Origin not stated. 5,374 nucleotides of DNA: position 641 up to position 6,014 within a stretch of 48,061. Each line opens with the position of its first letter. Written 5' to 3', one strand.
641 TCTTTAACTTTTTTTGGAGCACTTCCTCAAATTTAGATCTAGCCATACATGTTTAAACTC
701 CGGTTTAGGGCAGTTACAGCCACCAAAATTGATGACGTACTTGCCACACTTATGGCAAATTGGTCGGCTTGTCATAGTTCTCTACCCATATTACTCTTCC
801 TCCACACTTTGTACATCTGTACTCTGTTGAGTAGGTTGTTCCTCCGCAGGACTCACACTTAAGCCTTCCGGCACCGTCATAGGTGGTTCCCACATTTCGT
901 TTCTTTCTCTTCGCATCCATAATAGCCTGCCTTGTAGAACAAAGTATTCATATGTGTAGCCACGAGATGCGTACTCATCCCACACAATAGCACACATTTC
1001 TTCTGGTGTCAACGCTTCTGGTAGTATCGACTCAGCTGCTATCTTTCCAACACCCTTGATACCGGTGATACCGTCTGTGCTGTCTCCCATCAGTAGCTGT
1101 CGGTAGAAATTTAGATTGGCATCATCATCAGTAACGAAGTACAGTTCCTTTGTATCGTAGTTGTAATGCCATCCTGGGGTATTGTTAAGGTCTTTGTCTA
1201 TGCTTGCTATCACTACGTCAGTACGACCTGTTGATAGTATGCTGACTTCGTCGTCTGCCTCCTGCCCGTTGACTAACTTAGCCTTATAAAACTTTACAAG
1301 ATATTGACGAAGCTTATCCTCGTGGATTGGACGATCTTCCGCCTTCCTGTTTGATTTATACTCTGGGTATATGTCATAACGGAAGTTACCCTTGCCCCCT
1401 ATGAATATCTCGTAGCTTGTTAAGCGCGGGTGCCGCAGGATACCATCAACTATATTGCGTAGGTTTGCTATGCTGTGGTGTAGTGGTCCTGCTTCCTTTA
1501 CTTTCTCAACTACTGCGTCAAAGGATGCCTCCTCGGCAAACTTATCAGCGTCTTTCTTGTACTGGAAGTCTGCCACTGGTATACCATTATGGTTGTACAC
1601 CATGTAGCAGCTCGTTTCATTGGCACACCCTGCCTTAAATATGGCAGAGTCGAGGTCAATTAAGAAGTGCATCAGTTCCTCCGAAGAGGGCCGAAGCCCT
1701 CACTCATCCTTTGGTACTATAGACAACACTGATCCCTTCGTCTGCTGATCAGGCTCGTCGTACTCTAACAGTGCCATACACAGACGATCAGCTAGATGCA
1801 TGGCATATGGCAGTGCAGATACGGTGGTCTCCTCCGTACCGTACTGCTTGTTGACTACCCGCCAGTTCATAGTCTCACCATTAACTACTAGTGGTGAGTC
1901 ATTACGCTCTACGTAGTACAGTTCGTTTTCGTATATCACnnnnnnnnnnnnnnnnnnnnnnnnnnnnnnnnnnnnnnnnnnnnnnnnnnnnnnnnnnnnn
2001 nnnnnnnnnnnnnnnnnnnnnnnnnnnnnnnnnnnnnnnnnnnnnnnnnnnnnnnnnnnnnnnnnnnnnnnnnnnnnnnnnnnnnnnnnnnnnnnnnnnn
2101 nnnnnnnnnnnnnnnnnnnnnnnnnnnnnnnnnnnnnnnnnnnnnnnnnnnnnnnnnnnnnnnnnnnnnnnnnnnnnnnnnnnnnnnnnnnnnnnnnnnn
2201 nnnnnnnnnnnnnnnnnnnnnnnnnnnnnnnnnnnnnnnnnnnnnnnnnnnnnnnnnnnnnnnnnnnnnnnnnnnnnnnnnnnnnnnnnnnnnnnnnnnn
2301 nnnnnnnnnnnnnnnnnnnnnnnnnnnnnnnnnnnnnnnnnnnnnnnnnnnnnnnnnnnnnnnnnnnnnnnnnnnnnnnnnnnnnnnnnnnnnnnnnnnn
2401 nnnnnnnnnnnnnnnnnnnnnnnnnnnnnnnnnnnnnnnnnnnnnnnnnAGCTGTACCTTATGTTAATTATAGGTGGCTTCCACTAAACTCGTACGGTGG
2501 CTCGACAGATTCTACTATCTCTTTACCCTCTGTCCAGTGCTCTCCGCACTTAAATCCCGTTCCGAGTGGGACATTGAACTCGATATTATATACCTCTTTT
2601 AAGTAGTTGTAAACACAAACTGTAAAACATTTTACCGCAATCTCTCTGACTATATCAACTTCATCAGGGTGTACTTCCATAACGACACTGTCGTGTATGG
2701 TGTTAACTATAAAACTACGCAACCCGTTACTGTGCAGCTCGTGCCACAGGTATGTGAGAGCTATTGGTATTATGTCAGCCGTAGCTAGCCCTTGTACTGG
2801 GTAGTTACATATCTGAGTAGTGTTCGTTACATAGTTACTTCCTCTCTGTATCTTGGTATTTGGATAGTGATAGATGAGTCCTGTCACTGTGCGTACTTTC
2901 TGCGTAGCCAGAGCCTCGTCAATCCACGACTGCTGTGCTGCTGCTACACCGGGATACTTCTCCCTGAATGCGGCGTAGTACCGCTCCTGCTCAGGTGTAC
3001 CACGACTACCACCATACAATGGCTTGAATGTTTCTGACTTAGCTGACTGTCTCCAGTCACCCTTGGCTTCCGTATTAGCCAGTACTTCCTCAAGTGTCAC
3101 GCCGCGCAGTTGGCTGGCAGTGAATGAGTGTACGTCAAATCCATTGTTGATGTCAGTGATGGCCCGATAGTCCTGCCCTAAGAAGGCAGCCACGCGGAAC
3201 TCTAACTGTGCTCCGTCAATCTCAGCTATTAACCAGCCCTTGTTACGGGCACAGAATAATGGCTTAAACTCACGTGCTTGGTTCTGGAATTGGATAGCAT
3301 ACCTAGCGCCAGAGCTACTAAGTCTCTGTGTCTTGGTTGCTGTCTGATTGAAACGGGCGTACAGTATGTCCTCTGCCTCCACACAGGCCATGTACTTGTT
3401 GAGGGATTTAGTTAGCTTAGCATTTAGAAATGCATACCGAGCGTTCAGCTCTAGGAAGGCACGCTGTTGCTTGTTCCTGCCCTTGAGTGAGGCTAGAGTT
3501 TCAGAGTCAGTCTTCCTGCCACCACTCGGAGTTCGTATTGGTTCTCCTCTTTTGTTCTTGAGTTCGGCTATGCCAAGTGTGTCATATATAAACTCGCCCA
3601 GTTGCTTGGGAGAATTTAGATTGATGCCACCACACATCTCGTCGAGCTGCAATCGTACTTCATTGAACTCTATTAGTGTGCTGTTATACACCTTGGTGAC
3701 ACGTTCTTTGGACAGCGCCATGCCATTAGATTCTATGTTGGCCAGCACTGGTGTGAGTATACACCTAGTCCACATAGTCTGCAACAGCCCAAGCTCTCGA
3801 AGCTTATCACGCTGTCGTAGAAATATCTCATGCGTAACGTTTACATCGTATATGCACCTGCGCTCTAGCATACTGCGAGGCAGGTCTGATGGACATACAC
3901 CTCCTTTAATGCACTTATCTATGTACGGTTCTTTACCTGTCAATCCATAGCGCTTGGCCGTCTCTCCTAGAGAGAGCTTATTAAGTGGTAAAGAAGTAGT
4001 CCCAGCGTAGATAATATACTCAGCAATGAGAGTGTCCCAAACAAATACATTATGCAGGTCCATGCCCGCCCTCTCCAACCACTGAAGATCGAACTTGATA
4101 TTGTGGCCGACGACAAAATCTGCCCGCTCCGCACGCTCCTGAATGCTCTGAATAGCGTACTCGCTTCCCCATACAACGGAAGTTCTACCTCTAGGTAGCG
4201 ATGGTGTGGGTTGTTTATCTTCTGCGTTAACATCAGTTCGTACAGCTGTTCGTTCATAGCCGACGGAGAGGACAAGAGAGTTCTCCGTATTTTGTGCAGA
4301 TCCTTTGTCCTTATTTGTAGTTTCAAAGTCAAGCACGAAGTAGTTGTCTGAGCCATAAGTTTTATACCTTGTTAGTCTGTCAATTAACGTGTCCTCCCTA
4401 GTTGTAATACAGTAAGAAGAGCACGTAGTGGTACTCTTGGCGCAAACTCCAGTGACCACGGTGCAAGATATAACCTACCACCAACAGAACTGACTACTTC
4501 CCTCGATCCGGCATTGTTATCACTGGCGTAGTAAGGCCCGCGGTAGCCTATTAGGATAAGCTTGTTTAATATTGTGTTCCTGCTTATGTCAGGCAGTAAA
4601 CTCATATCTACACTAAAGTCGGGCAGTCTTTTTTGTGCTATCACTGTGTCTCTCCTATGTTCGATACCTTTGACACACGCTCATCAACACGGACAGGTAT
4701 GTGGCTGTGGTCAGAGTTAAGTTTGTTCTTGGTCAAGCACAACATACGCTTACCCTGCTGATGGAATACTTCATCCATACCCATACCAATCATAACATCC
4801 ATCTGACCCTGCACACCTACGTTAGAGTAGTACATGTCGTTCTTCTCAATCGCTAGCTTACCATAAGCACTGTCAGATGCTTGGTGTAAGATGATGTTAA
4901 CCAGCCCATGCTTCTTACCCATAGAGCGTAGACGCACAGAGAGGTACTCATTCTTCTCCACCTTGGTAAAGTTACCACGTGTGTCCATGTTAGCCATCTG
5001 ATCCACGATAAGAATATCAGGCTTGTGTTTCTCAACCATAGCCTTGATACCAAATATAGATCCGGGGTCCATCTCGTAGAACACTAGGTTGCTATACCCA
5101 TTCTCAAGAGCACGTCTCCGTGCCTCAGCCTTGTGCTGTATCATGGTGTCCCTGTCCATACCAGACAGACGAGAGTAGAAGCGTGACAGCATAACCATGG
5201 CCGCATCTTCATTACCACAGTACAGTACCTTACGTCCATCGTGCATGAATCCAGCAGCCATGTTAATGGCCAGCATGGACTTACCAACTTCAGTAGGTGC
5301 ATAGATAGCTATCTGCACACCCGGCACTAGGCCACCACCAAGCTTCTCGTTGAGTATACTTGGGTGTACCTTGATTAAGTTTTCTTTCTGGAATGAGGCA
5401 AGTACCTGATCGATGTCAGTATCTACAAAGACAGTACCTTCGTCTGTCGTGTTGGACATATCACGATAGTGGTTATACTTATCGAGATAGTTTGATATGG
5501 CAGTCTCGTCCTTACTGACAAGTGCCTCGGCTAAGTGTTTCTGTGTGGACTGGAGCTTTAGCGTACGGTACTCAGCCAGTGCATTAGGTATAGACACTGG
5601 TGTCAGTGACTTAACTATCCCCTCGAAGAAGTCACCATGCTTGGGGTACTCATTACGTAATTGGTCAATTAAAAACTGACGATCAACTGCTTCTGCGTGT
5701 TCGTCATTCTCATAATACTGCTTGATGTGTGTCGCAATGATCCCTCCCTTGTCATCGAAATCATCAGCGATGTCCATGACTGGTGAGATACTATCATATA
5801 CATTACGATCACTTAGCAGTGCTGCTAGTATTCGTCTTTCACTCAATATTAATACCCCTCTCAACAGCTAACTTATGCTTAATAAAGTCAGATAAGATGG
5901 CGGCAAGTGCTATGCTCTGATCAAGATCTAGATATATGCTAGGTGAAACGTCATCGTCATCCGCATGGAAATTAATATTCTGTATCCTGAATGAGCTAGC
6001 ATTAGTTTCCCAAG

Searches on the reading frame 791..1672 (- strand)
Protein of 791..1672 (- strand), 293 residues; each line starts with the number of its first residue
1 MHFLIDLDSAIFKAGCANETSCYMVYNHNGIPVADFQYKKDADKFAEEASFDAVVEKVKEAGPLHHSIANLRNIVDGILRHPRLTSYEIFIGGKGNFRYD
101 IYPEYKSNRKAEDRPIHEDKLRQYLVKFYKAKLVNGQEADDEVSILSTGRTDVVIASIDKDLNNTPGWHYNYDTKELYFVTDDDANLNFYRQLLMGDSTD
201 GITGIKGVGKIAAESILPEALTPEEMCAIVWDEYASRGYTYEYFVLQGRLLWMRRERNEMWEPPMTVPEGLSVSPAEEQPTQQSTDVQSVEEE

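Call 94: search_protein_families(library=phrogs, proteins=[window:791-1672:-], max_evalue=0.00001)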
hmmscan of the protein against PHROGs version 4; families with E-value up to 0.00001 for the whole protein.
window:791-1672:- (293 aa): 1 family
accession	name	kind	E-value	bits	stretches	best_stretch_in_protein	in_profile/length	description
phrog_107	-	DNA, RNA and nucleotide metabolism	3.8e-57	195.6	1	1-267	120-378/542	exonuclease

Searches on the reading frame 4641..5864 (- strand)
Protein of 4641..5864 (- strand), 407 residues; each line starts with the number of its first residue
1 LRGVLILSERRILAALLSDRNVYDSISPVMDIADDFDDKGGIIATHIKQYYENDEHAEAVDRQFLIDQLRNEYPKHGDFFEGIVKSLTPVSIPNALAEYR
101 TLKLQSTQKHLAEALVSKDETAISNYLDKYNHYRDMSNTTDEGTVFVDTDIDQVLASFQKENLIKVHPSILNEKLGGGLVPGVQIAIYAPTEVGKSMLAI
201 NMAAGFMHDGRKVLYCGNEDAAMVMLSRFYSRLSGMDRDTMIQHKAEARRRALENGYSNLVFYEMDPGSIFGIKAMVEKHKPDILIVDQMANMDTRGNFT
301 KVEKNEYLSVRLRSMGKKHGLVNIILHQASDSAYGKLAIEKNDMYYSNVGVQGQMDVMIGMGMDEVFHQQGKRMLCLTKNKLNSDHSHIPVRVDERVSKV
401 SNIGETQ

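Call 94: search_protein_families(library=phrogs, proteins=[window:4641-5864:-], max_evalue=0.00001)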
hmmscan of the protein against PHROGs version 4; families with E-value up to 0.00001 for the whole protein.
window:4641-5864:- (407 aa): 4 families
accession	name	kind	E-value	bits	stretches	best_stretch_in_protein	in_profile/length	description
phrog_19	-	DNA, RNA and nucleotide metabolism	2e-42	146.9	1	9-387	164-565/621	DnaB-like replicative helicase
phrog_239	-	DNA, RNA and nucleotide metabolism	1.2e-12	48.6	1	150-334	325-522/801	DNA primase/helicase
phrog_243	-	DNA, RNA and nucleotide metabolism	6.8e-08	32.8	1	185-332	38-194/273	DnaB-like replicative helicase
phrog_8337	-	DNA, RNA and nucleotide metabolism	4.6e-06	27.2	1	158-301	44-171/273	DNA repair protein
